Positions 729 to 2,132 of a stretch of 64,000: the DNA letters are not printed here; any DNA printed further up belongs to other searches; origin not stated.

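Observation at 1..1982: ParA-type ATPase fused to a glycogen-binding domain (CBM48), next to a GH57 alpha-glucan gene. This is a candidate glycogen-granule positioning system.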

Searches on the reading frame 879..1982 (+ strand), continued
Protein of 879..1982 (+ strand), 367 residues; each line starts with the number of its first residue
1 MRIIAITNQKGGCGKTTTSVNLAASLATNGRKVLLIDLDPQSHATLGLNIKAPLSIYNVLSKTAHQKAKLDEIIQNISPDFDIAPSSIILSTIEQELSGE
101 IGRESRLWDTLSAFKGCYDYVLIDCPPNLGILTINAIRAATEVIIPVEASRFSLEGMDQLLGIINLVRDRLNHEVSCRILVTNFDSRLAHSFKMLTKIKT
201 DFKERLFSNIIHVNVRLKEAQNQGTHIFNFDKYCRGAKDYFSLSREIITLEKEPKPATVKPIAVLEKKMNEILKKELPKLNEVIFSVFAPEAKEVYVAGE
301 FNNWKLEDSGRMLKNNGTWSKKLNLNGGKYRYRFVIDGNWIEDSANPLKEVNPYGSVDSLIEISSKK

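Call 40: search_protein_families(library=pfam, proteins=[P0283, P0268, P0251, P0191, P0263, P0290, P0159, P0203, P0148, P0143], max_evalue=0.001)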
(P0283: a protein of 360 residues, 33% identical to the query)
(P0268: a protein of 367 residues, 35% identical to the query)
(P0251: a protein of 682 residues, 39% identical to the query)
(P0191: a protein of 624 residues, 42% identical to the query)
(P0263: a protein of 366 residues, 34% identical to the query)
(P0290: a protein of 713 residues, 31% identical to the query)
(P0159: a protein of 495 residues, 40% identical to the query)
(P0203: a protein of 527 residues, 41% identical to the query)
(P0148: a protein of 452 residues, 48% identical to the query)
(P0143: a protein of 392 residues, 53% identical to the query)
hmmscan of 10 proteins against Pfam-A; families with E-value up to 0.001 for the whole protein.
P0283 (360 aa): 8 families
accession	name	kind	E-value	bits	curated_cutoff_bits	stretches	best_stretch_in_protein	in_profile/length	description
PF13614.12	AAA_31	-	2.2e-44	151.9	27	1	1-171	1-171/177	AAA domain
PF01656.29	CbiA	-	4.1e-21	75.7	25.4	1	4-227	1-125/125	CobQ/CobB/MinD/ParA nucleotide binding domain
PF06564.18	CBP_BcsQ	-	4.6e-14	52.9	21.3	1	1-149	1-147/234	Cellulose biosynthesis protein BcsQ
PF16561.11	AMPK1_CBM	-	7.1e-14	52.2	26.8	1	284-358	10-79/85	Glycogen recognition site of AMP-activated protein kinase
PF02922.24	CBM_48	-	1.6e-13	51.2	22.4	1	267-335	2-72/83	Carbohydrate-binding module 48 (Isoamylase N-terminal domain)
PF09140.17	MipZ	-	1.5e-11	44.5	20.7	1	3-41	2-40/262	ATPase MipZ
PF10609.15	ParA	-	8.1e-08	32.4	27.1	1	2-130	4-124/246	NUBPL iron-transfer P-loop NTPase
PF02374.21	ArsA_ATPase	-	3.5e-06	26.9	24.3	1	6-41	5-40/305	Anion-transporting ATPase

P0268 (367 aa): 9 families
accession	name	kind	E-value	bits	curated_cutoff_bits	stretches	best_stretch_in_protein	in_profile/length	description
PF13614.12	AAA_31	-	9.9e-41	140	27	1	1-173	1-173/177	AAA domain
PF06564.18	CBP_BcsQ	-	3.5e-21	76.3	21.3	1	1-245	1-231/234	Cellulose biosynthesis protein BcsQ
PF01656.29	CbiA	-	5.6e-15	55.8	25.4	1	5-222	2-120/125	CobQ/CobB/MinD/ParA nucleotide binding domain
PF16561.11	AMPK1_CBM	-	1.1e-08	35.5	26.8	1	285-356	11-79/85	Glycogen recognition site of AMP-activated protein kinase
PF10609.15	ParA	-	1.3e-08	35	27.1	1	3-43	5-45/246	NUBPL iron-transfer P-loop NTPase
PF02374.21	ArsA_ATPase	-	1.4e-06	28.2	24.3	1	6-41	5-40/305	Anion-transporting ATPase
PF09140.17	MipZ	-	1.9e-06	27.8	20.7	1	3-159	2-141/262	ATPase MipZ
PF00142.24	Fer4_NifH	-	9.9e-06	25.7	25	1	9-255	7-252/271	4Fe-4S iron sulfur cluster binding proteins, NifH/frxC family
PF02922.24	CBM_48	-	0.00084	20.1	22.4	0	282-333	19-72/83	Carbohydrate-binding module 48 (Isoamylase N-terminal domain)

P0251 (682 aa): 9 families
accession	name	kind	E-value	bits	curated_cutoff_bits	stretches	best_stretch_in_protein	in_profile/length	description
PF13614.12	AAA_31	-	2.7e-53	181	27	1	1-175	1-176/177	AAA domain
PF01656.29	CbiA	-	5.6e-20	72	25.4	1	4-226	1-125/125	CobQ/CobB/MinD/ParA nucleotide binding domain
PF06564.18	CBP_BcsQ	-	1.2e-11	45.1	21.3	1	1-176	1-177/234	Cellulose biosynthesis protein BcsQ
PF09140.17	MipZ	-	2.8e-11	43.7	20.7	1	3-157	2-140/262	ATPase MipZ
PF16561.11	AMPK1_CBM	-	4.4e-10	40.1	26.8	1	601-675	10-81/85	Glycogen recognition site of AMP-activated protein kinase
PF10609.15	ParA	-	4.9e-09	36.4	27.1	1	2-129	4-124/246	NUBPL iron-transfer P-loop NTPase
PF00142.24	Fer4_NifH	-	5.4e-06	26.5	25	1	9-46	7-45/271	4Fe-4S iron sulfur cluster binding proteins, NifH/frxC family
PF02374.21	ArsA_ATPase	-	0.00012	21.8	24.3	1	9-44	8-43/305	Anion-transporting ATPase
PF07015.17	VirC1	-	0.00016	21.5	24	1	1-39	1-39/231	VirC1 protein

P0191 (624 aa): 8 families
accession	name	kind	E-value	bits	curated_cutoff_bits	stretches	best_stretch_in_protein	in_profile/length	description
PF13614.12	AAA_31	-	9.6e-52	175.9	27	1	1-174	1-171/177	AAA domain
PF01656.29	CbiA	-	3.4e-19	69.5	25.4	1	4-230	1-125/125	CobQ/CobB/MinD/ParA nucleotide binding domain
PF16561.11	AMPK1_CBM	-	2.3e-10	40.9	26.8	1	553-621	14-79/85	Glycogen recognition site of AMP-activated protein kinase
PF06564.18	CBP_BcsQ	-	4e-08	33.5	21.3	1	1-226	1-209/234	Cellulose biosynthesis protein BcsQ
PF09140.17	MipZ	-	3.3e-07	30.3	20.7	1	3-41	2-40/262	ATPase MipZ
PF10609.15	ParA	-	5.1e-06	26.5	27.1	1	3-44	5-46/246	NUBPL iron-transfer P-loop NTPase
PF02374.21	ArsA_ATPase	-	9.7e-06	25.4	24.3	1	9-131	8-135/305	Anion-transporting ATPase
PF00142.24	Fer4_NifH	-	0.00044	20.2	25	0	9-45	7-43/271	4Fe-4S iron sulfur cluster binding proteins, NifH/frxC family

P0263 (366 aa): 8 families
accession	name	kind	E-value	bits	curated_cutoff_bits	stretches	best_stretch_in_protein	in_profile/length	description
PF13614.12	AAA_31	-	4e-51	173.9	27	1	1-174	1-175/177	AAA domain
PF01656.29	CbiA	-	4.9e-16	59.3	25.4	1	4-222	1-121/125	CobQ/CobB/MinD/ParA nucleotide binding domain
PF06564.18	CBP_BcsQ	-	3.8e-12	46.7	21.3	1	1-245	1-232/234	Cellulose biosynthesis protein BcsQ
PF09140.17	MipZ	-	1.9e-10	40.9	20.7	1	3-41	2-40/262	ATPase MipZ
PF10609.15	ParA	-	3.1e-10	40.3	27.1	1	2-43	4-45/246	NUBPL iron-transfer P-loop NTPase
PF16561.11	AMPK1_CBM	-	3.6e-08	33.9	26.8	1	287-364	6-79/85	Glycogen recognition site of AMP-activated protein kinase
PF07015.17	VirC1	-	7.8e-05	22.6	24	0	1-40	1-40/231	VirC1 protein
PF00142.24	Fer4_NifH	-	0.00098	19.1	25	0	9-41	7-39/271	4Fe-4S iron sulfur cluster binding proteins, NifH/frxC family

P0290 (713 aa): 11 families
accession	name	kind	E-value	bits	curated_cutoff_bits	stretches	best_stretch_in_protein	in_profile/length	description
PF13614.12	AAA_31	-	9.5e-80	267.1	27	2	430-590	6-167/177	AAA domain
PF01656.29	CbiA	-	1.1e-29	103.4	25.4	2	431-652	4-124/125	CobQ/CobB/MinD/ParA nucleotide binding domain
PF09140.17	MipZ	-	3.8e-17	62.9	20.7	2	429-566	4-125/262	ATPase MipZ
PF06564.18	CBP_BcsQ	-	1.6e-16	61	21.3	2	433-574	9-149/234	Cellulose biosynthesis protein BcsQ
PF02374.21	ArsA_ATPase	-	1.3e-11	44.7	24.3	0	433-466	8-41/305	Anion-transporting ATPase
PF10609.15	ParA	-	3.4e-11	43.5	27.1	2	83-224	12-148/246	NUBPL iron-transfer P-loop NTPase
PF00142.24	Fer4_NifH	-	1.2e-08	35.2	25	1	434-485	8-60/271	4Fe-4S iron sulfur cluster binding proteins, NifH/frxC family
PF22052.2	DUF6937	-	1.3e-05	25.1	27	0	74-131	65-122/228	Domain of unknown function (DUF6937)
PF01695.23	IstB_IS21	-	0.00043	20.3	24.1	0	435-462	101-128/238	IstB-like ATP binding protein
PF04851.21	ResIII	-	0.00074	19.9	22.5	0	417-547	20-132/164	Type III restriction enzyme, res subunit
PF16575.11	CLP1_P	-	0.00089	19.6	26.6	0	436-465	4-33/188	mRNA cleavage and polyadenylation factor CLP1 P-loop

P0159 (495 aa): 10 families
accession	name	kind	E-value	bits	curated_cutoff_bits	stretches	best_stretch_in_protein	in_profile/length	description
PF13614.12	AAA_31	-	3.1e-51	174.3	27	1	1-179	1-175/177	AAA domain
PF01656.29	CbiA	-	1.5e-18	67.4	25.4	1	4-231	1-125/125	CobQ/CobB/MinD/ParA nucleotide binding domain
PF06564.18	CBP_BcsQ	-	1.9e-15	57.5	21.3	1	1-249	1-231/234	Cellulose biosynthesis protein BcsQ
PF16561.11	AMPK1_CBM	-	1.2e-13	51.5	26.8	1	422-495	11-80/85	Glycogen recognition site of AMP-activated protein kinase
PF02922.24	CBM_48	-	6.6e-11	42.8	22.4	1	405-476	3-82/83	Carbohydrate-binding module 48 (Isoamylase N-terminal domain)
PF00142.24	Fer4_NifH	-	7.1e-11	42.5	25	1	7-80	5-76/271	4Fe-4S iron sulfur cluster binding proteins, NifH/frxC family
PF10609.15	ParA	-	2.6e-10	40.6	27.1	1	2-141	4-134/246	NUBPL iron-transfer P-loop NTPase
PF09140.17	MipZ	-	1.1e-09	38.4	20.7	1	3-41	2-40/262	ATPase MipZ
PF22058.2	X25_BaPul_like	-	2.8e-09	37.4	27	1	429-474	13-59/87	Pullulanase X25 domain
PF02374.21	ArsA_ATPase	-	6.2e-09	35.9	24.3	1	6-138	5-141/305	Anion-transporting ATPase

P0203 (527 aa): 7 families
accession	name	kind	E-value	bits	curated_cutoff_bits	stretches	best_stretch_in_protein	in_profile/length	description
PF13614.12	AAA_31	-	4.9e-48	163.8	27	1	1-176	1-173/177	AAA domain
PF01656.29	CbiA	-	2e-16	60.5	25.4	1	4-230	1-125/125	CobQ/CobB/MinD/ParA nucleotide binding domain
PF16561.11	AMPK1_CBM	-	3.3e-11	43.7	26.8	1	454-525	11-79/85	Glycogen recognition site of AMP-activated protein kinase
PF09140.17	MipZ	-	2.9e-10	40.3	20.7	1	3-41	2-40/262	ATPase MipZ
PF06564.18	CBP_BcsQ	-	5.2e-10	39.7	21.3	1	1-245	1-228/234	Cellulose biosynthesis protein BcsQ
PF10609.15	ParA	-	1.2e-05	25.3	27.1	1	2-43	4-45/246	NUBPL iron-transfer P-loop NTPase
PF07015.17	VirC1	-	0.00045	20.1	24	0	1-40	1-40/231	VirC1 protein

P0148 (452 aa): 11 families
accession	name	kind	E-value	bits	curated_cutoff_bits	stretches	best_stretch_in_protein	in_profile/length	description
PF13614.12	AAA_31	-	1.4e-58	198.2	27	1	1-177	1-176/177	AAA domain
PF01656.29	CbiA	-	3.1e-21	76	25.4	1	4-227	1-124/125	CobQ/CobB/MinD/ParA nucleotide binding domain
PF16561.11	AMPK1_CBM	-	3.1e-15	56.6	26.8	1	371-450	6-81/85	Glycogen recognition site of AMP-activated protein kinase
PF06564.18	CBP_BcsQ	-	2.5e-12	47.3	21.3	1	1-246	1-231/234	Cellulose biosynthesis protein BcsQ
PF02922.24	CBM_48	-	3.4e-12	47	22.4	1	365-428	11-73/83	Carbohydrate-binding module 48 (Isoamylase N-terminal domain)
PF09140.17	MipZ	-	3.8e-12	46.5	20.7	1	3-168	2-150/262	ATPase MipZ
PF00142.24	Fer4_NifH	-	9.6e-09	35.5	25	1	7-46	5-45/271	4Fe-4S iron sulfur cluster binding proteins, NifH/frxC family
PF02374.21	ArsA_ATPase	-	6.6e-08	32.6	24.3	1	6-197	5-203/305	Anion-transporting ATPase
PF10609.15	ParA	-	1.1e-07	31.9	27.1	1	3-46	5-48/246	NUBPL iron-transfer P-loop NTPase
PF22058.2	X25_BaPul_like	-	9.7e-05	22.8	27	1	385-427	15-58/87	Pullulanase X25 domain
PF07015.17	VirC1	-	0.00026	20.9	24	1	1-40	1-40/231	VirC1 protein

P0143 (392 aa): 9 families
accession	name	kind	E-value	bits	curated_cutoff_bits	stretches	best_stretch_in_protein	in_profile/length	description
PF13614.12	AAA_31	-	2.7e-50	171.2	27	1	1-173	1-173/177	AAA domain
PF01656.29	CbiA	-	1.7e-16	60.8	25.4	1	4-225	1-123/125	CobQ/CobB/MinD/ParA nucleotide binding domain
PF16561.11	AMPK1_CBM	-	6.5e-15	55.5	26.8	1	314-389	10-82/85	Glycogen recognition site of AMP-activated protein kinase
PF06564.18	CBP_BcsQ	-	3.6e-11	43.5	21.3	1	1-245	1-231/234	Cellulose biosynthesis protein BcsQ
PF09140.17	MipZ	-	4.2e-08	33.2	20.7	1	3-146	2-128/262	ATPase MipZ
PF00142.24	Fer4_NifH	-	7e-08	32.7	25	1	9-252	7-249/271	4Fe-4S iron sulfur cluster binding proteins, NifH/frxC family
PF10609.15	ParA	-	2e-07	31.1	27.1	1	2-136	4-130/246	NUBPL iron-transfer P-loop NTPase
PF02374.21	ArsA_ATPase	-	1.1e-05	25.3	24.3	1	9-46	8-43/305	Anion-transporting ATPase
PF02922.24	CBM_48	-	0.00058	20.6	22.4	0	302-363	10-72/83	Carbohydrate-binding module 48 (Isoamylase N-terminal domain)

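Call 41: find_encoding_contigs(protein=P0283, flank=10000, max_places=3)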
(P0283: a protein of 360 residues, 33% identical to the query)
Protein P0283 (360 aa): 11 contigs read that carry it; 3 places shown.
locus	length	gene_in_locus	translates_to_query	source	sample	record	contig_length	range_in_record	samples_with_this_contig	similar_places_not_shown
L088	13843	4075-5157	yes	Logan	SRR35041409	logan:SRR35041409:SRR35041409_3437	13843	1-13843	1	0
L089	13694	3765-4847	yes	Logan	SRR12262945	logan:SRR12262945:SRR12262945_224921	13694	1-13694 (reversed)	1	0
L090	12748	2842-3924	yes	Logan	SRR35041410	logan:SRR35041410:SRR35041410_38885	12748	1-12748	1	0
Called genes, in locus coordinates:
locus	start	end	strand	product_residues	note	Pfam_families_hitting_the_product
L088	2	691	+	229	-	?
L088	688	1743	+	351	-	PF02746:MR_MLE_N, PF13378:MR_MLE_C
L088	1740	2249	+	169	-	PF02481:DNA_processg_A (weak), PF18306:LDcluster4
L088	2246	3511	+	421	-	PF13231:PMT_2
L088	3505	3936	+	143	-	PF02681:DUF212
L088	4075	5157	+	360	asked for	PF01656:CbiA, PF02374:ArsA_ATPase (faint), PF06564:CBP_BcsQ, PF09140:MipZ, PF10609:ParA, PF13614:AAA_31, PF02922:CBM_48, PF16561:AMPK1_CBM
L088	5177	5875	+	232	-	-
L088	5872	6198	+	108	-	-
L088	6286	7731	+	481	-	PF01523:PmbA_TldD_1st, PF19290:PmbA_TldD_2nd (weak), PF19289:PmbA_TldD_3rd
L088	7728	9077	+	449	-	PF01523:PmbA_TldD_1st (weak), PF19289:PmbA_TldD_3rd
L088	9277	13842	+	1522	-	?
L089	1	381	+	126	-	?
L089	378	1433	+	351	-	PF02746:MR_MLE_N, PF13378:MR_MLE_C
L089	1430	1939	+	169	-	PF02481:DNA_processg_A (faint), PF18306:LDcluster4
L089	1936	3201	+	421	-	PF13231:PMT_2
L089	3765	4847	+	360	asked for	PF01656:CbiA, PF02374:ArsA_ATPase (faint), PF06564:CBP_BcsQ, PF09140:MipZ, PF10609:ParA, PF13614:AAA_31, PF02922:CBM_48, PF16561:AMPK1_CBM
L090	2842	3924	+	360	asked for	PF01656:CbiA, PF02374:ArsA_ATPase (faint), PF06564:CBP_BcsQ, PF09140:MipZ, PF10609:ParA, PF13614:AAA_31, PF02922:CBM_48, PF16561:AMPK1_CBM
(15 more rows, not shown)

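Call 58: predict_structure(alignment_id=A1)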
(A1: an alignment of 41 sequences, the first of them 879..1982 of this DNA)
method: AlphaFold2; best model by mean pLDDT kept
length: 367 residues; sequences in the alignment: 41
mean_pLDDT: 69.5   pTM: 0.55
mean pLDDT of the five models: 69.5, 65.5, 60.7, 60.1, 59.3
residues with pLDDT >= 90: 18; 70-90: 191; 50-70: 90; < 50: 68
segments of 3 or more residues with pLDDT < 50: 42-68, 87-103, 224-235, 258-262
pLDDT, mean of each block of 10 residues (from residue 1): 82 63 72 73 39 38 43 57 57 43 57 79 74 78 83 74 85 85 74 82 83 56 47 53 78 54 53 58 85 90 85 89 85 89 83 80 67
secondary structure, 60 per line:
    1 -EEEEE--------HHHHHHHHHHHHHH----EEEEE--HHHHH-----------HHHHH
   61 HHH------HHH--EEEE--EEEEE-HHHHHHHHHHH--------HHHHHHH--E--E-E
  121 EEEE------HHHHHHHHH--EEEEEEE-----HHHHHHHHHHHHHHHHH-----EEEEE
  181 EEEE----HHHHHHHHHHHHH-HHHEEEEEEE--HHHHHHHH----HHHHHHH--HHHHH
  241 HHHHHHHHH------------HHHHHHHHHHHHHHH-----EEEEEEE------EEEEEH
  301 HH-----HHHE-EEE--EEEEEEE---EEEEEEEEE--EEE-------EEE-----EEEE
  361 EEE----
elements in order: E2-6 H15-28 E33-37 H40-44 H56-63 E75-78 E81-85 H87-97 H106-112 E120-124 H131-139 E142-148 H154-170 E176-184 H189-201 E206-212 H215-222 H227-233 H236-249 H262-276 E282-288 E295-299 E313-315 E318-324 E328-336 E339-341 E349-351 E357-363

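Call 63: fold_search(model_id=the predicted structure, library=pdb)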
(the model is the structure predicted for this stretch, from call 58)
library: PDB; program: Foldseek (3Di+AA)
matches with E <= 10: 1836; with E <= 0.001: 398
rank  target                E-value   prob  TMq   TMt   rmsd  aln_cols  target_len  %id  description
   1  9a6n_A                4.4e-21  1.00  0.57  0.80   4.4       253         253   42  Integrative model of SOJ-NRDR by crosslinking MS and deep learning (released 2024-09-18)
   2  8ray_A                3.6e-20  1.00  0.56  0.79   4.6       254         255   38  ParA in complex with ATP (released 2025-03-26)
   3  8ray_B                8.6e-20  1.00  0.56  0.79   4.6       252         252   39  ParA in complex with ATP (released 2025-03-26)
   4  2bek_B                1.3e-18  1.00  0.54  0.80   4.3       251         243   37  Structure of the bacterial chromosome segregation protein Soj (released 2005-01-12)
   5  1wcv                  2.0e-18  1.00  0.55  0.80   4.2       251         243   37  Structure of the bacterial chromosome segregation protein Soj (released 2005-01-12)
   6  2bek_A                2.6e-18  1.00  0.55  0.80   4.2       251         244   37  Structure of the bacterial chromosome segregation protein Soj (released 2005-01-12)
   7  6iub_A                9.4e-18  1.00  0.57  0.77   4.1       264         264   34  Structure of Helicobacter pylori Soj protein (released 2019-02-13)
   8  2bej                  3.2e-17  1.00  0.55  0.79   4.1       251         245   37  Structure of the bacterial chromosome segregation protein Soj (released 2005-01-12)
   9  8jml_B                7.2e-17  1.00  0.56  0.77   4.2       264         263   34  Structure of Helicobacter pylori Soj protein mutant, D41A (released 2024-05-29)
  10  8jmj_A                1.2e-16  1.00  0.56  0.76   4.2       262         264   35  Structure of Helicobacter pylori Soj-DNA-Spo0J complex (released 2024-05-29)
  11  4pfs_A                8.9e-15  1.00  0.53  0.77   5.8       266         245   28  Crystal Structure of Cobyrinic Acid a,c-diamide synthase from Mycobacterium smegmatis (released 2014-05-21)
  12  5ihp_A                1.5e-14  1.00  0.51  0.74   6.8       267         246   29  Crystal Structure of Cobyrinic Acid a,c-diamide synthase from Mycobacterium smegmatis with bound ADP and Magnesium (released 2016-03-30)
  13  5if9_B                1.8e-14  1.00  0.52  0.75   5.2       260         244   29  Crystal Structure of Cobyrinic Acid a,c-diamide synthase from Mycobacterium smegmatis with bound ATP analog and Magnes (released 2016-03-09)
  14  4pfs_B                2.7e-14  1.00  0.54  0.77   4.4       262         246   30  Crystal Structure of Cobyrinic Acid a,c-diamide synthase from Mycobacterium smegmatis (released 2014-05-21)
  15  5ihp_B                3.3e-14  1.00  0.52  0.75   5.2       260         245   29  Crystal Structure of Cobyrinic Acid a,c-diamide synthase from Mycobacterium smegmatis with bound ADP and Magnesium (released 2016-03-30)
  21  6yb5_A                2.5e-12  1.00  0.49  0.70   5.8       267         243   18  Orthorhombic crystal structure of a native BcsRQ complex crystallized in the presence of ADP (released 2021-02-24)
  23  6ybb_A                3.6e-12  1.00  0.49  0.70   5.8       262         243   17  Crystal structure of a native BcsE (217-523) - BcsR-BcsQ (R156E mutant) complex with c-di-GMP and ATP bound (released 2021-02-24)
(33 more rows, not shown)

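Call 71: find_encoding_contigs(protein=P0268, flank=8000, max_places=1)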
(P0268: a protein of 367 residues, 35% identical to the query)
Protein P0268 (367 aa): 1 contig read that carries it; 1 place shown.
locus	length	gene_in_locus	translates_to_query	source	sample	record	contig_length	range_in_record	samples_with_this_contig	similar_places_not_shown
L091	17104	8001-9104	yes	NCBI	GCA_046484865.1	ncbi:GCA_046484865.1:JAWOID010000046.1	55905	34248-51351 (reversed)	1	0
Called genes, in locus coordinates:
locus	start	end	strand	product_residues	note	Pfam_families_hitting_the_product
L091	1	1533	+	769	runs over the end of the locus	PF00270:DEAD, PF04851:ResIII (weak), PF00271:Helicase_C, PF22982:WHD_HRQ1, PF09369:MZB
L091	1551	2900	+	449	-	-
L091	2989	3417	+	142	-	-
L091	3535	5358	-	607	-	PF13623:SurA_N_2, PF13624:SurA_N_3, PF13145:Rotamase_2, PF00639:Rotamase, PF13616:Rotamase_3, PF13145:Rotamase_2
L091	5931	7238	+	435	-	PF03951:Gln-synt_N, PF00120:Gln-synt_C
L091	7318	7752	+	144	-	PF02681:DUF212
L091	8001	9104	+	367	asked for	PF00142:Fer4_NifH (weak), PF01656:CbiA, PF02374:ArsA_ATPase (weak), PF06564:CBP_BcsQ, PF09140:MipZ (faint), PF10609:ParA (weak), PF13614:AAA_31, PF16561:AMPK1_CBM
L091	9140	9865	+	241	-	-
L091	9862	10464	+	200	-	-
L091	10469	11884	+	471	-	PF04932:Wzy_C (weak)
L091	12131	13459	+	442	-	PF00953:Glycos_transf_4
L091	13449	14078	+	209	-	-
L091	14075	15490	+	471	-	-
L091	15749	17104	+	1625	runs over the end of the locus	PF01364:Peptidase_C25, PF01839:FG-GAP (faint), PF13517:FG-GAP_3, PF13860:FlgD_ig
